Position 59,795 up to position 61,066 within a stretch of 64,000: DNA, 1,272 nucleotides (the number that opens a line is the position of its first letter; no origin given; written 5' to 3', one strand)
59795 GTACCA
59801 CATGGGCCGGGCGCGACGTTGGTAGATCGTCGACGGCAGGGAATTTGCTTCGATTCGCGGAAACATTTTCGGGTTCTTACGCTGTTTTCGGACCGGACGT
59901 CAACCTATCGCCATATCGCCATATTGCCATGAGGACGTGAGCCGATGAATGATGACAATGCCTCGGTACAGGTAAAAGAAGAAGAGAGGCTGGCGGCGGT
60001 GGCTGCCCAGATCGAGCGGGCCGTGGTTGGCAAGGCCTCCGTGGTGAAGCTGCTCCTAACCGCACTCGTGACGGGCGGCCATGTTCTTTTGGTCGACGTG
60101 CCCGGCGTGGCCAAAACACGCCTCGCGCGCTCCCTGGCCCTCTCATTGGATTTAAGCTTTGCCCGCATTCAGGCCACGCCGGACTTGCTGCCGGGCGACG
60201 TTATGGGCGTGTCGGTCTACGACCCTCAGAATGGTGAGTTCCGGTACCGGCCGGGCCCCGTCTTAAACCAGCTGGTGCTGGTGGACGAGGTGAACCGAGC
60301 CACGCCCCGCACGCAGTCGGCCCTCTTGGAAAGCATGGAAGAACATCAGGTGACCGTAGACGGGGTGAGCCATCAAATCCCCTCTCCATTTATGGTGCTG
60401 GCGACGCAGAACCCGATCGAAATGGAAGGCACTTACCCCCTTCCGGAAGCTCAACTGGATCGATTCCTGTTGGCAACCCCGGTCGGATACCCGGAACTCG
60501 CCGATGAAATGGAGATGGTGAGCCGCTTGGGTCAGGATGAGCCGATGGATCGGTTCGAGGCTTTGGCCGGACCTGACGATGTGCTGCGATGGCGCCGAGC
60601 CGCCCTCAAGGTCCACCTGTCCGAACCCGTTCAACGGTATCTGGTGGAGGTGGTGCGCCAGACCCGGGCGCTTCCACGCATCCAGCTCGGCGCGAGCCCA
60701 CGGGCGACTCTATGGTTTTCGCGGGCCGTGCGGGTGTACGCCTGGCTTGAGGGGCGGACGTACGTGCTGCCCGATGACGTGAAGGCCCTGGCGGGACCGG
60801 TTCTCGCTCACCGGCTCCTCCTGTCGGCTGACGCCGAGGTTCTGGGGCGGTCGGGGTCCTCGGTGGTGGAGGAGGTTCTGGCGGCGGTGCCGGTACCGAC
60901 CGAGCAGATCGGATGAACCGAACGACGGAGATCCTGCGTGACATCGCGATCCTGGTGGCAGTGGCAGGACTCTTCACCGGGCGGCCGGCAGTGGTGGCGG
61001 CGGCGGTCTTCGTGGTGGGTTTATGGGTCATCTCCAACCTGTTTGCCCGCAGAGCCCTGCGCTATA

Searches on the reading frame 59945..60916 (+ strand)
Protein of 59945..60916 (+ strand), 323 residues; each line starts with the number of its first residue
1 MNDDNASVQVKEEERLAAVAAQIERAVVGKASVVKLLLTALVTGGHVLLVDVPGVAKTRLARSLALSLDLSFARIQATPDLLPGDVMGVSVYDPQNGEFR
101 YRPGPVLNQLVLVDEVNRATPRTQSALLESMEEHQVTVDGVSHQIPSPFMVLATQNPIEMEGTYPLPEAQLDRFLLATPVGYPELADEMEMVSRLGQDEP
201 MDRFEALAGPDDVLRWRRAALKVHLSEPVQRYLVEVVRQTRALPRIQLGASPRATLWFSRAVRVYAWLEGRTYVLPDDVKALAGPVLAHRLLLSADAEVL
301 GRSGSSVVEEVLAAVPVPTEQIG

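Call 11: find_encoding_contigs(protein=window:59945-60916:+, flank=10000, max_places=6)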
Protein window:59945-60916:+ (323 aa): 24 contigs read that carry it; 6 places shown.
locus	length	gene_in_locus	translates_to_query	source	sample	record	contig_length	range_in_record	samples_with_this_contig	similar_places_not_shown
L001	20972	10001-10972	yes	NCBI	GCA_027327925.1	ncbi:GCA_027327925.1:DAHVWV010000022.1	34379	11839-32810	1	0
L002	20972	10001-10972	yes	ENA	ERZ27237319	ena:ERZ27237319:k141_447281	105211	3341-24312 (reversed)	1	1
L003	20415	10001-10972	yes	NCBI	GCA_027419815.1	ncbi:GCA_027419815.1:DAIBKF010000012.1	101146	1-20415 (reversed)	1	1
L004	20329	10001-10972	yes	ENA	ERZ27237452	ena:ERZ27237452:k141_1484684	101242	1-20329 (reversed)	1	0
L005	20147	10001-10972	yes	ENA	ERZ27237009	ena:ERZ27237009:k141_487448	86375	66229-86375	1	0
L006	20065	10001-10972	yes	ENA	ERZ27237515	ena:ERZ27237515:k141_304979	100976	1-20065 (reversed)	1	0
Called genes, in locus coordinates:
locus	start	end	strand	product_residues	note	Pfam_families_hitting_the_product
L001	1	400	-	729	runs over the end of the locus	PF07676:PD40 (faint), PF26550:Tricorn_2nd, PF26549:Tricorn_N (weak), PF02129:Peptidase_S15 (faint), PF01738:DLH, PF20434:BD-FAE (faint), PF00326:Peptidase_S9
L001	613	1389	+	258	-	PF02900:LigB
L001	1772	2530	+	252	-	PF00809:Pterin_bind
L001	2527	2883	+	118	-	PF02152:FolB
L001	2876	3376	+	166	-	PF01288:HPPK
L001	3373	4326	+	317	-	PF03099:BPL_LplA_LipB, PF02237:BPL_C (weak)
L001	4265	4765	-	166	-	PF00885:DMRL_synthase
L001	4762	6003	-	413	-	PF00926:DHBP_synthase, PF00925:GTP_cyclohydro2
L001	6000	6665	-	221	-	PF00677:Lum_binding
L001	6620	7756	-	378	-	PF00383:dCMP_cyt_deam_1, PF14437:MafB19-deam (weak), PF01872:RibD_C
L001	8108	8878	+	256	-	PF00378:ECH_1, PF16113:ECH_2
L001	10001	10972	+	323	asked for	PF00493:MCM (weak), PF20030:bpMoxR, PF07726:AAA_3, PF07728:AAA_5, PF17863:AAA_lid_2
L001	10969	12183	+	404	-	PF01882:DUF58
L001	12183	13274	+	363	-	-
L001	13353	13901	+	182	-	-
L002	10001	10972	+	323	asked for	PF00493:MCM (weak), PF20030:bpMoxR, PF07726:AAA_3, PF07728:AAA_5, PF17863:AAA_lid_2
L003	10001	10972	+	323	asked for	PF00493:MCM (weak), PF20030:bpMoxR, PF07726:AAA_3, PF07728:AAA_5, PF17863:AAA_lid_2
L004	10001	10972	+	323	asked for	PF00493:MCM (weak), PF20030:bpMoxR, PF07726:AAA_3, PF07728:AAA_5, PF17863:AAA_lid_2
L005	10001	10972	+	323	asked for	PF00493:MCM (weak), PF20030:bpMoxR, PF07726:AAA_3, PF07728:AAA_5, PF17863:AAA_lid_2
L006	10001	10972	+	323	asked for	PF00493:MCM (weak), PF20030:bpMoxR, PF07726:AAA_3, PF07728:AAA_5, PF17863:AAA_lid_2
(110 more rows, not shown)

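Call 13: find_related_loci(query=window:59945-60916:+, collection=genome_contigs, flank=6000)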
Query window:59945-60916:+ (323 aa) in genome_contigs; peptide patterns used: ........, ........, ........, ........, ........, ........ (x = any residue, [..] = any of these).
599 stretches matched a pattern (row limit reached: there are more); 585 encode a relative of the query (tblastn E <= 1e-3); the best 80 are kept; 80 distinct loci.
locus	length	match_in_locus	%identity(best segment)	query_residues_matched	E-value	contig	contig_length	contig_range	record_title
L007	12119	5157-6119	82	1-322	4e-175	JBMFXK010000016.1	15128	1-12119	MAG: Clostridia bacterium isolate KM4364-42 NODE_1983_length_15128_cov_4.539043, whole genome shotgun sequence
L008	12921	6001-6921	65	14-320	2e-126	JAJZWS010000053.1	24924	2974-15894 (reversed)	MAG: Bacillota bacterium isolate TL1-2.bin2 NODE_2005_length_24924_cov_8.38432, whole genome shotgun sequence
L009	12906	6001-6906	55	19-320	3e-106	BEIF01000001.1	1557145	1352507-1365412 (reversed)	Bacterium HR29 DNA, contig: NODE_1_1, isolate: HRbin29, whole genome shotgun sequence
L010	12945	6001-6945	54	3-318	8e-106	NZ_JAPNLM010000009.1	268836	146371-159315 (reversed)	Streptomyces sp. H27-S2 NODE_9_length_268836_cov_77.879796, whole genome shotgun sequence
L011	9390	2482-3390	53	15-317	9e-106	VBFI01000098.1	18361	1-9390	MAG: Chloroflexi bacterium isolate CF_48 14_0929_02_20cm_scaffold_1806_e:11094, whole genome shotgun sequence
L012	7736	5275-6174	53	19-318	3e-105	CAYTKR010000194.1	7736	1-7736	MAG TPA_asm: uncultured Anaerolineales bacterium isolate SRP167671_co2_274 genome assembly, contig: NODE_11459_length_77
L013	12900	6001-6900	53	19-318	6e-104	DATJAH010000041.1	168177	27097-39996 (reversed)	MAG TPA_asm: Anaerolineales bacterium isolate SMAG_U15322 k141_4557801, whole genome shotgun sequence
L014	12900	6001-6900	55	19-318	2e-103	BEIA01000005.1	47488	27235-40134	Bacterium HR24 DNA, contig: NODE_290_5, isolate: HRbin24, whole genome shotgun sequence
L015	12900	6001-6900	51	19-318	5e-103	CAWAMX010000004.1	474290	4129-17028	MAG: uncultured Chloroflexia bacterium isolate MFD01689.bin.1.112 genome assembly, contig: contig_16376, whole genome sh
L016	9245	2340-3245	54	20-321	4e-103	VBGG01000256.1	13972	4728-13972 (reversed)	MAG: Chloroflexi bacterium isolate CF_72 14_0903_13_30cm_scaffold_2199877, whole genome shotgun sequence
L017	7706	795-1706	55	19-322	4e-103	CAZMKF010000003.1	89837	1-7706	MAG TPA_asm: uncultured Dehalococcoidales bacterium isolate SRP239243_co1_256 genome assembly, contig: NODE_219_length_8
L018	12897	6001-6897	55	22-320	3e-103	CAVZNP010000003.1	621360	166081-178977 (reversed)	MAG: uncultured Chloroflexia bacterium isolate MFD05705.bin.2.48 genome assembly, contig: contig_26107, whole genome sho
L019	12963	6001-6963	51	13-323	9e-103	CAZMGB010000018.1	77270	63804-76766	MAG TPA_asm: uncultured Dehalococcoidia bacterium isolate SRP323688_co1_256 genome assembly, contig: NODE_661_length_772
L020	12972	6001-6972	51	1-323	8e-103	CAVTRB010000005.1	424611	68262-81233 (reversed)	MAG: uncultured Chloroflexia bacterium isolate MFD09603.bin.1.156 genome assembly, contig: contig_39812, whole genome sh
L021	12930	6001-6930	49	14-323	8e-102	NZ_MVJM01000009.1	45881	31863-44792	Halalkalibacter urbisdiaboli strain FJAT-45385 Scaffold9, whole genome shotgun sequence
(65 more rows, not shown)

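Call 19: search_protein_families(library=pfam, proteins=[L007:4449-5048:+, L007:4323-5033:-], max_evalue=0.01)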
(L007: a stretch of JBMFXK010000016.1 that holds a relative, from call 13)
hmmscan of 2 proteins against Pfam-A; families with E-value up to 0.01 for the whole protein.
L007:4449-5048:+ (199 aa): 3 families
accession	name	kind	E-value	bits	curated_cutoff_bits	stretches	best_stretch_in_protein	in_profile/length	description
PF13472.12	Lipase_GDSL_2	-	4.8e-23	83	32.9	1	14-186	1-176/178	GDSL-like Lipase/Acylhydrolase family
PF00657.28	Lipase_GDSL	-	2.1e-10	41.6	23.6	1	13-191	2-206/208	GDSL-like Lipase/Acylhydrolase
PF04311.20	DUF459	-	0.0016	18.2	27.2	1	46-194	35-195/197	Protein of unknown function (DUF459)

L007:4323-5033:- (236 aa): 0 families

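Call 21: find_homologous_proteins(query=L007:4449-5045:+, max_evalue=0.00001)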
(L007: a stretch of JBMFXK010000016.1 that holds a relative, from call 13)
Query L007:4449-5045:+ (199 aa): 206 proteins with E <= 0.00001 among 549 candidates; the best 120 are listed.
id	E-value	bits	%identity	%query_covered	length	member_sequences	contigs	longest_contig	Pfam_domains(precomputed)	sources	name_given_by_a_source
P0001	4.0e-116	403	91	100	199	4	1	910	PF13472.13,PF00657.29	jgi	jgi:lysophospholipase L1-like esterase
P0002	1.2e-86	307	71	100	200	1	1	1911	PF13472.13,PF00657.29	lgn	-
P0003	4.6e-66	240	58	98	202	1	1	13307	PF04311.21,PF13472.13,PF00657.29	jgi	jgi:acyl-CoA thioesterase-1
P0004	9.5e-32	128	37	97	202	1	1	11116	PF25182.2,PF13472.13,PF00657.29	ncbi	ncbi:MAG: SGNH/GDSL hydrolase family protein [Janthinobacterium lividum]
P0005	3.0e-31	126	40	96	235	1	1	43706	PF04311.21,PF13472.13,PF00657.29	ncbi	ncbi:SGNH/GDSL hydrolase family protein [Candidatus Neomarinimicrobiota bacterium]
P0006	8.9e-31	125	40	96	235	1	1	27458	PF04311.21,PF13472.13,PF00657.29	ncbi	ncbi:SGNH/GDSL hydrolase family protein [Candidatus Neomarinimicrobiota bacterium]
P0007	5.1e-29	119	39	96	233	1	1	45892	PF04311.21,PF25182.2,PF13472.13,PF00657.29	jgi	jgi:lysophospholipase L1-like esterase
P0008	6.0e-28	116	39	96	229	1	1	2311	PF04311.21,PF13472.13,PF00657.29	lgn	-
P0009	8.1e-28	115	37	98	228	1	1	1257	PF04311.21,PF13472.13,PF00657.29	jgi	jgi:lysophospholipase L1-like esterase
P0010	3.3e-27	113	36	93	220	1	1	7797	PF04311.21,PF25182.2,PF13472.13,PF00657.29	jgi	jgi:acyl-CoA thioesterase-1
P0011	3.3e-27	113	39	98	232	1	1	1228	PF04311.21,PF25182.2,PF13472.13,PF00657.29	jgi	jgi:lysophospholipase L1-like esterase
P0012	3.4e-27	113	36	98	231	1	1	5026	PF04311.21,PF25182.2,PF13472.13,PF00657.29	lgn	-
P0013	3.4e-27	113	35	88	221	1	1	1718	PF04311.21,PF13472.13,PF00657.29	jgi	jgi:lysophospholipase L1-like esterase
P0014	5.6e-27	113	37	98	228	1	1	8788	PF04311.21,PF25182.2,PF13472.13,PF00657.29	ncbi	ncbi:MAG: SGNH/GDSL hydrolase family protein [Gemmataceae bacterium]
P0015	5.6e-27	112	37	90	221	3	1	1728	PF04311.21,PF25182.2,PF13472.13,PF00657.29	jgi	jgi:lysophospholipase L1-like esterase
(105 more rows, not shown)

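Call 22: find_encoding_contigs(protein=P0003, flank=6000, max_places=4)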
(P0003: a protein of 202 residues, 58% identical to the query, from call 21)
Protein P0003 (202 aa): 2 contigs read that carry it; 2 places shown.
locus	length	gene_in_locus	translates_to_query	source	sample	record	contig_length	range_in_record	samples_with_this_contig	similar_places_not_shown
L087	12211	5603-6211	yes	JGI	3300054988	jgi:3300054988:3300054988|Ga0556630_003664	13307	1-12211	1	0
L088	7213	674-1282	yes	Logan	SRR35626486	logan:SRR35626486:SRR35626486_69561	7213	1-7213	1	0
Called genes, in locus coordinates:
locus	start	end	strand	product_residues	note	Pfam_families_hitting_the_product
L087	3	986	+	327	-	?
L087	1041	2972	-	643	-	PF07676:PD40 (faint), PF20434:BD-FAE, PF00326:Peptidase_S9, PF01738:DLH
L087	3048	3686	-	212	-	PF08534:Redoxin (weak)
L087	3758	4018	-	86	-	-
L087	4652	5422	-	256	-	PF00106:adh_short, PF08659:KR (weak), PF13561:adh_short_C2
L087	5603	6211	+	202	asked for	PF00657:Lipase_GDSL, PF04311:DUF459 (weak), PF13472:Lipase_GDSL_2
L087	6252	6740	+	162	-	PF13428:TPR_14 (faint), PF13176:TPR_7 (faint), PF13424:TPR_12 (faint), PF13174:TPR_6 (faint), PF07719:TPR_2 (faint), PF12688:TPR_5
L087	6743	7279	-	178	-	PF00300:His_Phos_1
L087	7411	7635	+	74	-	-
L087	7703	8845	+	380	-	PF12671:Amidase_6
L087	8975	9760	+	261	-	-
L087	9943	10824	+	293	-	PF07690:MFS_1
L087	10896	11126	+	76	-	-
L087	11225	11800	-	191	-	PF01243:PNPOx_N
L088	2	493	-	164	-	?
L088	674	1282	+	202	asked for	PF00657:Lipase_GDSL, PF04311:DUF459 (weak), PF13472:Lipase_GDSL_2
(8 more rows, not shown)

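Call 23: find_encoding_contigs(protein=P0002, flank=6000, max_places=4)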
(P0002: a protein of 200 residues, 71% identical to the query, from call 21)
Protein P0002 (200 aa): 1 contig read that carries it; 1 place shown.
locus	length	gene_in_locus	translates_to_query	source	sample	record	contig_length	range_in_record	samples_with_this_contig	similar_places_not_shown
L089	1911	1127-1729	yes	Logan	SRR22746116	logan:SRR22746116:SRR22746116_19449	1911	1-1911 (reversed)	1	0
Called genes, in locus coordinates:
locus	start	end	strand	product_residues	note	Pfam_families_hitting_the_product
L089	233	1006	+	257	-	PF00378:ECH_1, PF16113:ECH_2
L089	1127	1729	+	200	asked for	PF00657:Lipase_GDSL, PF13472:Lipase_GDSL_2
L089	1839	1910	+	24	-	?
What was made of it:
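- L089 has crotonase, a 200-aa SGNH gene, then moxR (call 23).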

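Call 34: find_homologous_proteins(query=window:59945-60913:+, max_evalue=1e-100)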
Query window:59945-60913:+ (323 aa): 27 proteins with E <= 1e-100 among 8000 candidates.
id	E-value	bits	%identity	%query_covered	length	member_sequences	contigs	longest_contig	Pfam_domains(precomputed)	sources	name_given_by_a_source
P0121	1.8e-202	689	100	100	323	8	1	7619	PF20030.6,PF07726.18,PF00493.30,PF17863.8,PF07728.21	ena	-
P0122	1.5e-167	574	82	100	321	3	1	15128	PF20030.6,PF07726.18,PF00493.30,PF00004.36,PF17863.8,PF07728.21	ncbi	ncbi:MAG: AAA family ATPase [Clostridia bacterium]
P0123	4.2e-164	563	82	99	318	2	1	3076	PF20030.6,PF07726.18,PF00493.30,PF17863.8,PF07728.21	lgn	-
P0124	5.9e-158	543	79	100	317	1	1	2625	PF20030.6,PF07726.18,PF00493.30,PF00004.36,PF17863.8,PF07728.21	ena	-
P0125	2.4e-157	541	79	100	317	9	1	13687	PF20030.6,PF07726.18,PF00493.30,PF00004.36,PF17863.8,PF07728.21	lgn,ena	-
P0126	4.5e-150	517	73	100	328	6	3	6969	PF20030.6,PF07726.18,PF00493.30,PF17863.8,PF07728.21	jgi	jgi:MoxR-like ATPase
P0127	6.4e-150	517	74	100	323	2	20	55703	PF20030.6,PF07726.18,PF00493.30,PF00004.36,PF17863.8,PF07728.21,PF01078.28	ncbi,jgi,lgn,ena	jgi:MoxR-like ATPase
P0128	5.4e-136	471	73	94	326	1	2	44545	PF20030.6,PF07726.18,PF00493.30,PF17863.8,PF07728.21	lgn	-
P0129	4.0e-130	452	68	96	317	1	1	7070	PF20030.6,PF07726.18,PF00493.30,PF00004.36,PF17863.8,PF07728.21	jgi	jgi:MoxR-like ATPase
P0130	2.7e-128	446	68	94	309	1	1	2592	PF20030.6,PF07726.18,PF17863.8,PF07728.21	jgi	jgi:MoxR-like ATPase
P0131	4.8e-128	445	76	85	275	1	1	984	PF07726.18,PF17863.8,PF07728.21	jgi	jgi:MoxR-like ATPase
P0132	2.3e-124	433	65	94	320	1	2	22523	PF20030.6,PF07726.18,PF17863.8,PF07728.21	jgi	jgi:MoxR-like ATPase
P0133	9.8e-123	427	67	94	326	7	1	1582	PF20030.6,PF07726.18,PF00493.30,PF17863.8,PF07728.21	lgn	-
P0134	5.4e-122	425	65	95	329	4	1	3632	PF20030.6,PF07726.18,PF00493.30,PF17863.8,PF07728.21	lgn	-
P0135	9.1e-122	424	65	96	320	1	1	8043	PF20030.6,PF07726.18,PF00493.30,PF17863.8,PF07728.21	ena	-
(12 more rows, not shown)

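Call 35: find_encoding_contigs(protein=P0125, flank=4000, max_places=2)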
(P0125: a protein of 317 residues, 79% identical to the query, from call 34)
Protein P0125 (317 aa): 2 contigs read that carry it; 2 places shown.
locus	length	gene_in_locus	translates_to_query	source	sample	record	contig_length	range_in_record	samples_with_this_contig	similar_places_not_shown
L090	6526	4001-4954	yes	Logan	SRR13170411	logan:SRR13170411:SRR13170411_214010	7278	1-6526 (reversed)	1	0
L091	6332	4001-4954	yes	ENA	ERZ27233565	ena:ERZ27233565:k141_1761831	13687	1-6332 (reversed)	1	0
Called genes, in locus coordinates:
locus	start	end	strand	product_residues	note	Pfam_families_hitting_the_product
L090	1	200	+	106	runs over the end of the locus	PF03551:PadR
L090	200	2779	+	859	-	PF00005:ABC_tran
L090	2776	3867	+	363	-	-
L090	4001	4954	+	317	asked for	PF00493:MCM (weak), PF20030:bpMoxR, PF00004:AAA (faint), PF07726:AAA_3, PF07728:AAA_5, PF17863:AAA_lid_2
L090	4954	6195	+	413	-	PF01882:DUF58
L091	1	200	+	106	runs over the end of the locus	PF03551:PadR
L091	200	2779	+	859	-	PF00005:ABC_tran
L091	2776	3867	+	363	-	-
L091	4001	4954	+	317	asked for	PF00493:MCM (weak), PF20030:bpMoxR, PF00004:AAA (faint), PF07726:AAA_3, PF07728:AAA_5, PF17863:AAA_lid_2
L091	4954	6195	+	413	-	PF01882:DUF58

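Call 36: find_encoding_contigs(protein=P0127, flank=4000, max_places=2)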
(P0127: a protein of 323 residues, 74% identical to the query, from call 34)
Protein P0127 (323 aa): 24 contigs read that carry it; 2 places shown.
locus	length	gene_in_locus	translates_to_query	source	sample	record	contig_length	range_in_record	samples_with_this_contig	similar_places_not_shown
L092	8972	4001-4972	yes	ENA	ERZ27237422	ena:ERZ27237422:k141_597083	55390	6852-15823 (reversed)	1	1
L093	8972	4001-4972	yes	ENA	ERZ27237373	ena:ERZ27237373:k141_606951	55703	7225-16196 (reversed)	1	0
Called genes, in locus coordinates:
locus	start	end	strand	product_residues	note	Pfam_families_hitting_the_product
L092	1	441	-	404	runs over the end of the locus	PF00926:DHBP_synthase, PF00925:GTP_cyclohydro2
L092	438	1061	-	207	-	PF00677:Lum_binding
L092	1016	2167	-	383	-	PF00383:dCMP_cyt_deam_1, PF14437:MafB19-deam, PF01872:RibD_C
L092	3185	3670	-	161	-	-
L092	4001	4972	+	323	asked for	PF00493:MCM (weak), PF20030:bpMoxR, PF01078:Mg_chelatase (faint), PF00004:AAA (faint), PF07726:AAA_3, PF07728:AAA_5, PF17863:AAA_lid_2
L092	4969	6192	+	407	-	PF01882:DUF58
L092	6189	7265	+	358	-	PF13559:DUF4129 (weak)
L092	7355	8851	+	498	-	PF00282:Pyridoxal_deC, PF01212:Beta_elim_lyase (weak), PF00266:Aminotran_5 (faint)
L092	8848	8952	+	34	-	-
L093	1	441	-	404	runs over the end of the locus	PF00926:DHBP_synthase, PF00925:GTP_cyclohydro2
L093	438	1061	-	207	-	PF00677:Lum_binding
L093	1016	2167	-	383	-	PF00383:dCMP_cyt_deam_1, PF14437:MafB19-deam, PF01872:RibD_C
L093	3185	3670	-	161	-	-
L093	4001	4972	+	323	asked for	PF00493:MCM (weak), PF20030:bpMoxR, PF01078:Mg_chelatase (faint), PF00004:AAA (faint), PF07726:AAA_3, PF07728:AAA_5, PF17863:AAA_lid_2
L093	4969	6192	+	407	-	PF01882:DUF58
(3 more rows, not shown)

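Call 37: find_encoding_contigs(protein=P0128, flank=4000, max_places=2)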
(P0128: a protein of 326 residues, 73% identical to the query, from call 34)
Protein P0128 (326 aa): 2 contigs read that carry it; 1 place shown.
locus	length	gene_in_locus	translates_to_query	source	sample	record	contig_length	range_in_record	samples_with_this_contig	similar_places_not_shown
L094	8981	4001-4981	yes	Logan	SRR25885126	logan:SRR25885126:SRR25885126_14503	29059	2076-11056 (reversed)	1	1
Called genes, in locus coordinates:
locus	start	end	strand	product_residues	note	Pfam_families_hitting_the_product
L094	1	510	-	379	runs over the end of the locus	PF00383:dCMP_cyt_deam_1, PF14437:MafB19-deam, PF01872:RibD_C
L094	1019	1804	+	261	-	PF03309:Pan_kinase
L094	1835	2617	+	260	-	PF00378:ECH_1, PF16113:ECH_2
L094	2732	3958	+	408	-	-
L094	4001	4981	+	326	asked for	PF00493:MCM (weak), PF20030:bpMoxR, PF07726:AAA_3, PF07728:AAA_5, PF17863:AAA_lid_2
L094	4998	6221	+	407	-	PF01882:DUF58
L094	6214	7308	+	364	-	-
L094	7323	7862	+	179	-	-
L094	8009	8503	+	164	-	PF03449:GreA_GreB_N, PF01272:GreA_GreB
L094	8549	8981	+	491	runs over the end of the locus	PF01336:tRNA_anti-codon, PF00152:tRNA-synt_2, PF01409:tRNA-synt_2d (faint)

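Call 38: find_encoding_contigs(protein=P0123, flank=4000, max_places=2)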
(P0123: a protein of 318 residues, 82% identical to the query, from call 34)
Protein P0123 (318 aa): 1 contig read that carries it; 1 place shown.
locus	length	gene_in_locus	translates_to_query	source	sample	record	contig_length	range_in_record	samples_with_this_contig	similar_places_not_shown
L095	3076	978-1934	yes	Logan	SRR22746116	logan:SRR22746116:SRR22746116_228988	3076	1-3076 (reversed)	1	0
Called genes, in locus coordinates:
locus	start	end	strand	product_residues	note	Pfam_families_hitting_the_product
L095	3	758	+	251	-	?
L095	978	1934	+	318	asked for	PF00493:MCM (weak), PF20030:bpMoxR (weak), PF07726:AAA_3, PF07728:AAA_5, PF17863:AAA_lid_2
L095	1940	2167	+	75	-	-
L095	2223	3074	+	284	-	?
